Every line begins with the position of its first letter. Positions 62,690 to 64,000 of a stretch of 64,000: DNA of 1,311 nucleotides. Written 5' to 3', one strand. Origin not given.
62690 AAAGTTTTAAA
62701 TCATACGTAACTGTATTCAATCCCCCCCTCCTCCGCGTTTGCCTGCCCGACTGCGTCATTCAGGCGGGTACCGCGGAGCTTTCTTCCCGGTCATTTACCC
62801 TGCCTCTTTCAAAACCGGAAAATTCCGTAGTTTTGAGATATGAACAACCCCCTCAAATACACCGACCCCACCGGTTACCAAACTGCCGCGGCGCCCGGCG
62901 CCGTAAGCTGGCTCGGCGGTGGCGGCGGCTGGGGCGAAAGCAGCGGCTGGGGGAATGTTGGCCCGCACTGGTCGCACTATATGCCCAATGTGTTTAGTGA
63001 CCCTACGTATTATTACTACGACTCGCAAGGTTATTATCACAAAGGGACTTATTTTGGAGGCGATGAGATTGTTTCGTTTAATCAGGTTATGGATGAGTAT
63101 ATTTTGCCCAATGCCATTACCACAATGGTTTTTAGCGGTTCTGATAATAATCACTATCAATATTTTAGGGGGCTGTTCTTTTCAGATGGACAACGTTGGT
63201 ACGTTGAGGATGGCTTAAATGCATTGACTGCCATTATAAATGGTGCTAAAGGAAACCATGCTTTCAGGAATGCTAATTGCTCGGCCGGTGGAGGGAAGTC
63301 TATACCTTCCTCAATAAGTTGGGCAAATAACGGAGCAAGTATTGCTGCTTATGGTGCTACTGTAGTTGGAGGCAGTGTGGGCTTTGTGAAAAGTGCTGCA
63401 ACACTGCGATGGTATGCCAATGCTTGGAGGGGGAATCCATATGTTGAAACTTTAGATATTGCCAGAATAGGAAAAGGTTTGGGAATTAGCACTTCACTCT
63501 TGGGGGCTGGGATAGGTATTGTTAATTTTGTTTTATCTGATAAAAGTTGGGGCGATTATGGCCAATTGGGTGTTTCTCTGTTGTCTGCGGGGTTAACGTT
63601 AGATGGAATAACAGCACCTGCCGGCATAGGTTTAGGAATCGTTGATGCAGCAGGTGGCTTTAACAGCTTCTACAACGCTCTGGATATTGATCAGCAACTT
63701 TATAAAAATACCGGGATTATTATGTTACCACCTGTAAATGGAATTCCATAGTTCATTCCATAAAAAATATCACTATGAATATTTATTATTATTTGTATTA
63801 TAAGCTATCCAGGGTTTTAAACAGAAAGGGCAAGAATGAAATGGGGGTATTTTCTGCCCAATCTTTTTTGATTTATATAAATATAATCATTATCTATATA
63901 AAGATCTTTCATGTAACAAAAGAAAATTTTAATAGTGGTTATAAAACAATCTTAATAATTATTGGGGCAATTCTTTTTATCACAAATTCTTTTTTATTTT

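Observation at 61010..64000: Headless Rhs locus: two orphan toxin cassettes with mini membrane ORFs but no Rhs shell gene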

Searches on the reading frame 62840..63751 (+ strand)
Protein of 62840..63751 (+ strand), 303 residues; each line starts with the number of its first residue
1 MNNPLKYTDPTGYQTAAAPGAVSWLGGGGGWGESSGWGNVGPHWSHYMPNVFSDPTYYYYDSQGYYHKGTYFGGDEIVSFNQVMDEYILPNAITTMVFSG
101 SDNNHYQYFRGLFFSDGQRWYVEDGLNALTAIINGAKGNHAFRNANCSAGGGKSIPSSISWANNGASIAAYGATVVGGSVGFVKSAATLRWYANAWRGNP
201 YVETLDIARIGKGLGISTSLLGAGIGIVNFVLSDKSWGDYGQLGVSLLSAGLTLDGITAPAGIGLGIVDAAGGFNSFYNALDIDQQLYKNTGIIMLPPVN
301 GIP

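Call 9: search_protein_families(library=pfam, proteins=[window:62840-63751:+], max_evalue=0.1)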
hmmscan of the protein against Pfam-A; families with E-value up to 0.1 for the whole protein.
window:62840-63751:+ (303 aa): 1 family
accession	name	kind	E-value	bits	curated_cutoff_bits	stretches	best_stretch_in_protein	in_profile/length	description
PF04369.19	Lactococcin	-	0.0099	16.4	23.1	1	173-195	16-38/60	Lactococcin-like family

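Call 10: search_protein_families(library=ncbifam, proteins=[window:62840-63751:+], max_evalue=0.1)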
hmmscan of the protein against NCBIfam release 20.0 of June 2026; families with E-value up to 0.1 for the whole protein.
window:62840-63751:+ (303 aa): 0 families

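Call 14: find_encoding_contigs(protein=window:62840-63751:+, flank=10000, max_places=10)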
Protein window:62840-63751:+ (303 aa): 2 contigs read that carry it; 1 place shown.
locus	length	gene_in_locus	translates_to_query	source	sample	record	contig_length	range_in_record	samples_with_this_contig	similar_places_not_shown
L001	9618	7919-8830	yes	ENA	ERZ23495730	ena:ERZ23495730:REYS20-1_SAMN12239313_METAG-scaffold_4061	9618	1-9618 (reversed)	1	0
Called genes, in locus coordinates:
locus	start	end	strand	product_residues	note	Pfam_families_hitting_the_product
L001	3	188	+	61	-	?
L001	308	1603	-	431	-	PF02321:OEP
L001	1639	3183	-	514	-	PF07690:MFS_1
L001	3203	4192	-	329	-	PF25919:BSH_CusB (faint), PF25917:BSH_RND, PF25973:BSH_CzcB, PF25954:Beta-barrel_RND_2 (weak), PF25990:Beta-barrel_YknX (weak)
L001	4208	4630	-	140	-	PF22166:WHD_ArnR1 (weak), PF22381:Staph_reg_Sar_Rot (weak), PF12802:MarR_2, PF01047:MarR, PF13463:HTH_27 (weak)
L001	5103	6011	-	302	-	PF00294:PfkB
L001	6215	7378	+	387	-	PF25023:TEN_YD-shell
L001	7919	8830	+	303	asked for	-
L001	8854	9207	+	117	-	-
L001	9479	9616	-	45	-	?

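Call 43: find_homologous_proteins(query=window:62840-63751:+)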
Query window:62840-63751:+ (303 aa): 25 proteins with E <= 0.001 among 4823 candidates.
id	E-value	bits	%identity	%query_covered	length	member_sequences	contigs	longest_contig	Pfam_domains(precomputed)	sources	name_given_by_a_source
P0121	8.4e-202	687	100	100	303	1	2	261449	-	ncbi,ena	-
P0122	1.4e-48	184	55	54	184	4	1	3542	-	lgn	-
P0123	1.5e-45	174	52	67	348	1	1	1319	-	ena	-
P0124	8.9e-42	162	54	48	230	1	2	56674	-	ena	-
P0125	2.8e-40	157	53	48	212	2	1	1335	-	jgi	jgi:hypothetical protein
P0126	1.9e-36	144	52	51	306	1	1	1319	-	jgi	-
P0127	4.3e-36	143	72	30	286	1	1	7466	-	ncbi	-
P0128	2.5e-35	140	36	100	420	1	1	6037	PF25023.2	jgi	jgi:RHS repeat-associated protein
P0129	9.0e-35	138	75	27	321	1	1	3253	-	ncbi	-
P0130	8.5e-27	112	61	31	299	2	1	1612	-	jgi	jgi:hypothetical protein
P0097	1.0e-24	105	33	100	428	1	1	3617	PF25023.2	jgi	jgi:RHS repeat-associated protein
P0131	2.3e-23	101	53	32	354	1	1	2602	-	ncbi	-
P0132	1.6e-22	98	46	33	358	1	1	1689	-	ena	-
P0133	6.3e-22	96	59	28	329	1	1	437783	-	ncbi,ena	-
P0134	1.2e-21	95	60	28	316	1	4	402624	-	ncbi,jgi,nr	ncbi:MAG: hypothetical protein PF694_01385 [Bacteroidetes bacterium]|jgi:hypothetical protein|nr:hyp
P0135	1.4e-21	95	67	29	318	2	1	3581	-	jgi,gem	-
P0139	8.7e-17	79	47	32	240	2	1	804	-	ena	-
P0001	2.3e-15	75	41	46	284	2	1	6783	-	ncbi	-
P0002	1.8e-11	62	94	12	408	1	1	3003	PF25023.2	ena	-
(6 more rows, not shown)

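Call 46: find_encoding_contigs(protein=P0133, flank=10000, max_places=2)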
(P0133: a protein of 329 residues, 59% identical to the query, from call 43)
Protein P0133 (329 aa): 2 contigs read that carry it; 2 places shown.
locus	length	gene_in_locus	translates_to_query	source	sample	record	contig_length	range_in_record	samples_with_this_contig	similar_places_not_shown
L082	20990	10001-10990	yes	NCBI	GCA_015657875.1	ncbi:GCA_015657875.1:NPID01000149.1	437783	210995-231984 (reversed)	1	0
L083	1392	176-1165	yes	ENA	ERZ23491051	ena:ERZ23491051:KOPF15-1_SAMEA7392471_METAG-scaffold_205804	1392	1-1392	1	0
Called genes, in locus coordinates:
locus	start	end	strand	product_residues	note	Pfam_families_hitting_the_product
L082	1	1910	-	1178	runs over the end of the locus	PF01326:PPDK_N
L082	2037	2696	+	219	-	PF00072:Response_reg, PF00196:GerE, PF08281:Sigma70_r4_2 (faint)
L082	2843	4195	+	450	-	PF02812:ELFV_dehydrog_N, PF00208:ELFV_dehydrog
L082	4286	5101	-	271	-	-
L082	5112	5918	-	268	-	PF01435:Peptidase_M48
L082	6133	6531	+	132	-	-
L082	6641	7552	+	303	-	-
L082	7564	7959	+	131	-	-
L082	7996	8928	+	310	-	-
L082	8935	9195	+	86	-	-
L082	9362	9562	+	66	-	-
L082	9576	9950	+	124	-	-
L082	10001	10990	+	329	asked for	-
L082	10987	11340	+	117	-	-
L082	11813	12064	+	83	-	PF02604:PhdYeFM_antitox (weak), PF10884:DUF2683 (weak)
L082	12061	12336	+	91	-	PF05016:ParE_toxin, PF06769:YoeB_toxin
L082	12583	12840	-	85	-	-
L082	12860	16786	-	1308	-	PF14312:FG-GAP_2 (faint)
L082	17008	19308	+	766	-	PF10602:RPN7 (faint), PF14938:SNAP (faint), PF07719:TPR_2 (faint), PF13181:TPR_8 (faint), PF13424:TPR_12, PF00515:TPR_1 (weak), PF13424:TPR_12, PF06580:His_kinase, +7 more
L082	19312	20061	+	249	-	PF00072:Response_reg, PF04397:LytTR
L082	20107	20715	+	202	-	PF01914:MarC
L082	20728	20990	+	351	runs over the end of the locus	PF02275:CBAH, PF03417:AAT (weak)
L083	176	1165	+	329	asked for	-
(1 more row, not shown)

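Call 47: find_encoding_contigs(protein=P0134, flank=10000, max_places=2)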
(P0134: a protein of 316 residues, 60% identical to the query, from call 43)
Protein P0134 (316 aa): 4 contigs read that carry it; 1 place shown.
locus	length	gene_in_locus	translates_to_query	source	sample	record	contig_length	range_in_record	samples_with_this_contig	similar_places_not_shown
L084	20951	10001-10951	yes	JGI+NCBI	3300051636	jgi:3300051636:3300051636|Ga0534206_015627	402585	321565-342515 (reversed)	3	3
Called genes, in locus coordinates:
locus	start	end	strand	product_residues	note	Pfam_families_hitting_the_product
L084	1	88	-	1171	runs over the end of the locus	PF01326:PPDK_N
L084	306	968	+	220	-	PF00072:Response_reg, PF00196:GerE, PF08281:Sigma70_r4_2 (weak)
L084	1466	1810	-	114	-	PF12844:HTH_19, PF13560:HTH_31 (weak), PF01381:HTH_3, PF13443:HTH_26 (weak)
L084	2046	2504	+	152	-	PF18962:Por_Secre_tail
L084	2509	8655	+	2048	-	PF03534:SpvB, PF05593:RHS_repeat (faint), PF01839:FG-GAP (faint), PF13517:FG-GAP_3, PF25023:TEN_YD-shell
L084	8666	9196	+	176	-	-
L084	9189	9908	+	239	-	-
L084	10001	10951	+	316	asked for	-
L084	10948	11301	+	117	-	-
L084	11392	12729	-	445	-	PF13638:PIN_4, PF02562:PhoH, PF13604:AAA_30 (faint)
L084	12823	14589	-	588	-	PF00246:Peptidase_M14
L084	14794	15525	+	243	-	PF12679:ABC2_membrane_2, PF12698:ABC2_membrane_3, PF12730:ABC2_membrane_4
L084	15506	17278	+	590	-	PF23357:DUF7088, PF09822:ABC_transp_aux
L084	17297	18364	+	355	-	PF14238:DUF4340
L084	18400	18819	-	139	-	-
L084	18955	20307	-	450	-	PF02812:ELFV_dehydrog_N, PF00208:ELFV_dehydrog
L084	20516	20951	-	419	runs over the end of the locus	PF00994:MoCF_biosynth, PF18146:CinA_KH, PF02464:CinA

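Call 61: search_solved_structures(query=window:62942-63748:+, max_evalue=1)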
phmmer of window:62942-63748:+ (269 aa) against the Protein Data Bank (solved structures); distinct sequences matched with E-value up to 1: 4.
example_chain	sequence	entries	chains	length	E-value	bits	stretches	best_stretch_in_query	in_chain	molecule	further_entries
6nyr_A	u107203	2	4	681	2.1e-06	30.5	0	45-70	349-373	Crov588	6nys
5bn7_A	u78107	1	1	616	0.65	12.5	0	13-71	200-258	Maltodextrin glucosidase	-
7vt9_A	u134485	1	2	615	0.69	12.4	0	13-71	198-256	Maltodextrin glucosidase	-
7lao_A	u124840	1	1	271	0.7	12.4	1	138-180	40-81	Aminoglycoside N(3)-acetyltransferase III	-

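Call 76: predict_structure(alignment_id=A3)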
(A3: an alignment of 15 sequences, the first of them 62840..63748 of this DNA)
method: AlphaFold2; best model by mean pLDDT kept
length: 303 residues; sequences in the alignment: 15
mean_pLDDT: 43.0   pTM: 0.31
mean pLDDT of the five models: 43.0, 39.2, 39.0, 38.0, 36.8
residues with pLDDT >= 90: 0; 70-90: 35; 50-70: 44; < 50: 224
segments of 3 or more residues with pLDDT < 50: 1-57, 60-218, 297-303
pLDDT, mean of each block of 10 residues (from residue 1): 41 36 33 36 31 44 43 32 30 33 33 32 32 34 29 30 34 32 33 35 36 44 56 73 73 61 64 69 75 58 40
secondary structure, 60 per line:
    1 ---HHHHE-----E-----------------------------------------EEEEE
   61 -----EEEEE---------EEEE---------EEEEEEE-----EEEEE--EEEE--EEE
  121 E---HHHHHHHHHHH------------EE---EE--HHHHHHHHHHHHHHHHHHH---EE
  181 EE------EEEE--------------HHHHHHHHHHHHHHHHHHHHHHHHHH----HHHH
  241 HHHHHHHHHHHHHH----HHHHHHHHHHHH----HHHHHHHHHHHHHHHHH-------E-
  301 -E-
elements in order: H4-7 E56-60 E66-70 E80-83 E93-99 E105-109 E112-115 E118-121 H125-135 H157-175 E179-182 E189-192 H207-232 H237-254 H259-270 H275-291

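Call 80: list_cluster_members(proteins=[P0121, P0001, P0129, P0127])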
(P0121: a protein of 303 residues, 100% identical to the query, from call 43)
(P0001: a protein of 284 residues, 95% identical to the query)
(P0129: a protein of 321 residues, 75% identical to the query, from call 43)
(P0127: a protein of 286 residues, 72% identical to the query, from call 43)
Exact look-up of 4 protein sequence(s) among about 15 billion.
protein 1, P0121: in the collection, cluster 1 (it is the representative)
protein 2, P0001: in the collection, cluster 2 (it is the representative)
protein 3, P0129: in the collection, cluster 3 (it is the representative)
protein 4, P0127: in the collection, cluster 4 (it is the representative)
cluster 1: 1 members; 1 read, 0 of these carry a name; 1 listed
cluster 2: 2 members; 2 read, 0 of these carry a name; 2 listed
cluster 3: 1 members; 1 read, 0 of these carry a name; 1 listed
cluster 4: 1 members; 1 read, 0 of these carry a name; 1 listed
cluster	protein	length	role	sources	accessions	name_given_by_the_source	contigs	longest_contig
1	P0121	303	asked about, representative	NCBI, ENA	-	-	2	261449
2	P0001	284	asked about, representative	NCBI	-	-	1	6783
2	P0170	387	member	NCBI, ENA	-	-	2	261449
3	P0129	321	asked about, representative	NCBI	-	-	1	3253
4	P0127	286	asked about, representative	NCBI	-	-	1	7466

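Call 81: find_encoding_contigs(protein=P0127, flank=10000, max_places=4)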
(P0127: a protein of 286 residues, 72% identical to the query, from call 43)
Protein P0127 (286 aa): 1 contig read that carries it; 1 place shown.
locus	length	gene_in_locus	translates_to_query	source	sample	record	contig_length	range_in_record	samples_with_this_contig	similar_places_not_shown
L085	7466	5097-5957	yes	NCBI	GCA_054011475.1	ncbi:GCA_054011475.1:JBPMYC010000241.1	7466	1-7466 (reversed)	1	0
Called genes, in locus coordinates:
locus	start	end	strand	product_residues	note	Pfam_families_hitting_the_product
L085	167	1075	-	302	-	PF00294:PfkB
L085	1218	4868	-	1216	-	PF25390:WD40_RLD, PF00415:RCC1, PF13540:RCC1_2, PF00415:RCC1, PF25390:WD40_RLD, PF00415:RCC1, PF13540:RCC1_2, PF00415:RCC1, +4 more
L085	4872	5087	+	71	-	-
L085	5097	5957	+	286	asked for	-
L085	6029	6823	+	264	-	-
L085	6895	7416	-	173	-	-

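Call 93: search_protein_families(library=pfam, proteins=[L085:6029-6820:+, P0127, P0129, L085:1218-1700:-, L001:8854-9204:+, P0135, P0139, P0132], max_evalue=0.01)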
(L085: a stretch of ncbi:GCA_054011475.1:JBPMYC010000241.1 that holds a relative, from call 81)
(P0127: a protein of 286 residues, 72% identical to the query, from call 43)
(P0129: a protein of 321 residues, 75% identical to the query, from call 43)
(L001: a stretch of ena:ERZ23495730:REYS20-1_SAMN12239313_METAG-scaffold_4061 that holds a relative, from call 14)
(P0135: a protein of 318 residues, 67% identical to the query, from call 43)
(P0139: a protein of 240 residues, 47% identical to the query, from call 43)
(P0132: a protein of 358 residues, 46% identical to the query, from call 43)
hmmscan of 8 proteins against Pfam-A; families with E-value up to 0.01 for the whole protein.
L085:6029-6820:+ (264 aa): 1 family
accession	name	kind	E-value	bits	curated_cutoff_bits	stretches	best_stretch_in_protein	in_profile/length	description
PF02186.21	TFIIE_beta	-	0.0074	16.9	28.1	0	58-102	17-60/66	TFIIE beta subunit core domain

P0127 (286 aa): 0 families

P0129 (321 aa): 0 families

L085:1218-1700:- (160 aa): 5 families
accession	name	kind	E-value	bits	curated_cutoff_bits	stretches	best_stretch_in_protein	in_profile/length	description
PF13540.12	RCC1_2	-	1.1e-09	38.3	22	1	5-34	1-30/30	Regulator of chromosome condensation (RCC1) repeat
PF25390.1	WD40_RLD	-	1.2e-09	38.4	150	1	3-52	89-136/363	RCC1-like domain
PF00415.24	RCC1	-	1.6e-09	38.6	21.7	1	21-54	1-32/50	Regulator of chromosome condensation (RCC1) repeat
PF18962.6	Por_Secre_tail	-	6.2e-08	33.3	27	1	75-158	2-75/75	Secretion system C-terminal sorting domain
PF13860.13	FlgD_ig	-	0.0039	17.6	27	1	91-141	12-69/79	FlgD Ig-like domain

L001:8854-9204:+ (117 aa): 1 family
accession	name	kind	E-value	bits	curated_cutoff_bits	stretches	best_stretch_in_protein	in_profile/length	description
PF22570.1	LiaF-TM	-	0.0068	17.7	27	1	21-75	16-70/98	LiaF transmembrane domain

P0135 (318 aa): 0 families

P0139 (240 aa): 0 families

P0132 (358 aa): 0 families

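Call 99: search_protein_families(library=pfam, proteins=[L084:2509-8652:+], max_evalue=0.001)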
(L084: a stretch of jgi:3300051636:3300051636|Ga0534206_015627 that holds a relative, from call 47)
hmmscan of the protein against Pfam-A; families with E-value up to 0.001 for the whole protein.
L084:2509-8652:+ (2048 aa): 4 families
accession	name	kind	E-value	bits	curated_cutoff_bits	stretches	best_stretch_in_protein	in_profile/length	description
PF05593.20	RHS_repeat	-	1.2e-23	83.4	22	1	1252-1287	1-37/38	RHS Repeat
PF13517.12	FG-GAP_3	-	1.3e-17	64.5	26.9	2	550-616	1-60/61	FG-GAP-like repeat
PF01839.29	FG-GAP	-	1.1e-11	44.8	22.1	0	339-353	5-19/37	FG-GAP repeat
PF03534.18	SpvB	-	2.5e-10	40.5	22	1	38-211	2-186/287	Salmonella virulence plasmid 65kDa B protein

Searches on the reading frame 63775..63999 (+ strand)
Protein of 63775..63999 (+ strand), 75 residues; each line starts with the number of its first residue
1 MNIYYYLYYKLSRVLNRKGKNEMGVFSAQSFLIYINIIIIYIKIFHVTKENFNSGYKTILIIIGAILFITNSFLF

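Call 9: search_protein_families(library=pfam, proteins=[window:63775-63999:+], max_evalue=0.1)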
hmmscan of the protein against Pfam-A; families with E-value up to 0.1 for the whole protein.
window:63775-63999:+ (75 aa): 1 family
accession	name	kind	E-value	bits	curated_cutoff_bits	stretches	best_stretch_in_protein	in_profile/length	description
PF22570.1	LiaF-TM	-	0.0018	19.5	27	1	21-74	16-69/98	LiaF transmembrane domain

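Call 10: search_protein_families(library=ncbifam, proteins=[window:63775-63999:+], max_evalue=0.1)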
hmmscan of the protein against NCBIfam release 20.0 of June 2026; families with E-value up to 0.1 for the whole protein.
window:63775-63999:+ (75 aa): 0 families
